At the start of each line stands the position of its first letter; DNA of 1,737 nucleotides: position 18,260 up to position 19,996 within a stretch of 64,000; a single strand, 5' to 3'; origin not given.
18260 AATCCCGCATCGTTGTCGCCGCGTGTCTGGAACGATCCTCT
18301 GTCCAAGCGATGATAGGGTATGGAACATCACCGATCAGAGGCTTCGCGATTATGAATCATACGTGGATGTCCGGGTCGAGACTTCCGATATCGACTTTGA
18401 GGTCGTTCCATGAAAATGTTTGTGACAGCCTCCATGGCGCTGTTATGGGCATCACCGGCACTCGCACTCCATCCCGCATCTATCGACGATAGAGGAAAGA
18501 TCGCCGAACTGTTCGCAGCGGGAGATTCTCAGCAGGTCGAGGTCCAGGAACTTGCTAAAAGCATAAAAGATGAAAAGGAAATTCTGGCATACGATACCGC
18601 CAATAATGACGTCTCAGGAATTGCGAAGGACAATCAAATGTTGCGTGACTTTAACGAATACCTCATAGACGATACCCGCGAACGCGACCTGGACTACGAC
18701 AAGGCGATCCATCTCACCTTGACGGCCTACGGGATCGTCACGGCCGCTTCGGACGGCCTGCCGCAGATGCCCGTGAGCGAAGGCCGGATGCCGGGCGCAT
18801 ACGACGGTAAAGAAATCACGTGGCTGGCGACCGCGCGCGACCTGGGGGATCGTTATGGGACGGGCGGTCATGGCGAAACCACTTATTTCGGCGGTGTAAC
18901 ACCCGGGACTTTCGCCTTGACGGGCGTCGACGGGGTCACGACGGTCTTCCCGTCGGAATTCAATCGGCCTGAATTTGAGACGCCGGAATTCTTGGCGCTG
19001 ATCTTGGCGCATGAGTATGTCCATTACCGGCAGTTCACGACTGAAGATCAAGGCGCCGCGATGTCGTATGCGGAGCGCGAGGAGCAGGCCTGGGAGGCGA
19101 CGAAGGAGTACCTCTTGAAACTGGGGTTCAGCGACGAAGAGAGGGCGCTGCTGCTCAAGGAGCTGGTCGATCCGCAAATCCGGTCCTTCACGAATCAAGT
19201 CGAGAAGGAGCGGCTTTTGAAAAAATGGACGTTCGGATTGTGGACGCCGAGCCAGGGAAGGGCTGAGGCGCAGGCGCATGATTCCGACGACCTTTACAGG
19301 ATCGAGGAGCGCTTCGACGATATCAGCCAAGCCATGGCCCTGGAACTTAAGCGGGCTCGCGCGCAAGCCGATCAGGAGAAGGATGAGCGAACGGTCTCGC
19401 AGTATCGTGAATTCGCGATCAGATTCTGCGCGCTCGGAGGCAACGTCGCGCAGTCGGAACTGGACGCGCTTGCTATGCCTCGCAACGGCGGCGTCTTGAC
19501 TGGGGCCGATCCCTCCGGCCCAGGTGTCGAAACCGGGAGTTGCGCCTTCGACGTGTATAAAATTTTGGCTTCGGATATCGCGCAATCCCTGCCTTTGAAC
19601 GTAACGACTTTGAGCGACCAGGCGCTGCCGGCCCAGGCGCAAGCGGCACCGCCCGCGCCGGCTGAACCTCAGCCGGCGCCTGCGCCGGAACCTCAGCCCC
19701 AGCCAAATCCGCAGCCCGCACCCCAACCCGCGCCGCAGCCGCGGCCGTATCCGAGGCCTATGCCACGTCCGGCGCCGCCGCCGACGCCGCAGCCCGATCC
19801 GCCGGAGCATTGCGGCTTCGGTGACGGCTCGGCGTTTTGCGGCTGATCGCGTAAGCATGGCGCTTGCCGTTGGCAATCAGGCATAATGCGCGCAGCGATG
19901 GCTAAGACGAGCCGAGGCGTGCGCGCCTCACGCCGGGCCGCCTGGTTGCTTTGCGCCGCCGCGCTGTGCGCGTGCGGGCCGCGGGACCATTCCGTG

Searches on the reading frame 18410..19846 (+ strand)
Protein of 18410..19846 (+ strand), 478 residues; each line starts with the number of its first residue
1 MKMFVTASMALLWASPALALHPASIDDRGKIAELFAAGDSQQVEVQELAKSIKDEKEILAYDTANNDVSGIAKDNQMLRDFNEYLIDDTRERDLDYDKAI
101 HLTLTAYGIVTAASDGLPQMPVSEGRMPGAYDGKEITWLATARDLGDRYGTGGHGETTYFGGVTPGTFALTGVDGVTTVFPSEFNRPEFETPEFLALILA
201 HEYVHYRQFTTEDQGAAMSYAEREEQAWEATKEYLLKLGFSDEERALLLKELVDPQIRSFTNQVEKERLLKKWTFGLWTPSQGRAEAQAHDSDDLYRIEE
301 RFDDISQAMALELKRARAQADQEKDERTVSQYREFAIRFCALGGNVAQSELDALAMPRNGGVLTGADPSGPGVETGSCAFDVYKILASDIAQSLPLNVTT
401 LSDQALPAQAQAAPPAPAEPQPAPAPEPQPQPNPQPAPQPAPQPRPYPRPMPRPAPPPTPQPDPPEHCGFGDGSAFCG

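Call 9: find_encoding_contigs(protein=window:18410-19846:+, flank=10000, max_places=2)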
Protein window:18410-19846:+ (478 aa): 18 contigs read that carry it; 2 places shown.
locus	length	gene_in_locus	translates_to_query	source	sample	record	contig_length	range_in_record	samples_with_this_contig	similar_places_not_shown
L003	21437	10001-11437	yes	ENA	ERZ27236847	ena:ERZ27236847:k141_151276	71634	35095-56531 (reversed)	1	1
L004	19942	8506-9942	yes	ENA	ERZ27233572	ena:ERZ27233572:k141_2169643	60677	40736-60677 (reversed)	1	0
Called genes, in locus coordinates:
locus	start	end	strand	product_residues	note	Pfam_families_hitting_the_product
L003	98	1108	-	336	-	PF01073:3Beta_HSD, PF01370:Epimerase, PF02719:Polysacc_synt_2 (faint), PF04321:RmlD_sub_bind (weak), PF05368:NmrA, PF13460:NAD_binding_10, PF16363:GDP_Man_Dehyd, PF07993:NAD_binding_4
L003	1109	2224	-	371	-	PF04055:Radical_SAM, PF11946:DUF3463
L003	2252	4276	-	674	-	PF00432:Prenyltrans (faint), PF13249:SQHop_cyclase_N, PF09492:Pec_lyase (faint), PF13243:SQHop_cyclase_C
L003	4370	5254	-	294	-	-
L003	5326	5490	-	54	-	-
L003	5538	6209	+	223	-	PF03162:Y_phosphatase2, PF13350:Y_phosphatase3 (weak), PF22741:PTP-NADK, PF22784:PTP-SAK, PF22785:Tc-R-P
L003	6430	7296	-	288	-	PF01925:TauE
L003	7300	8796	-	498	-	PF00324:AA_permease, PF13520:AA_permease_2, PF13906:AA_permease_C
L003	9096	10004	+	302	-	-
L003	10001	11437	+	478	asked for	-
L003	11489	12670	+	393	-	PF13433:Peripla_BP_5 (faint), PF13458:Peripla_BP_6, PF01094:ANF_receptor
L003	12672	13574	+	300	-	PF02653:BPD_transp_2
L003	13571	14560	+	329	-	PF02653:BPD_transp_2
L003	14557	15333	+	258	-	PF00005:ABC_tran, PF13304:AAA_21 (faint), PF12399:BCA_ABC_TP_C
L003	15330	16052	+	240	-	PF00005:ABC_tran, PF13555:AAA_29 (faint), PF13304:AAA_21 (faint)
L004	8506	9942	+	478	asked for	-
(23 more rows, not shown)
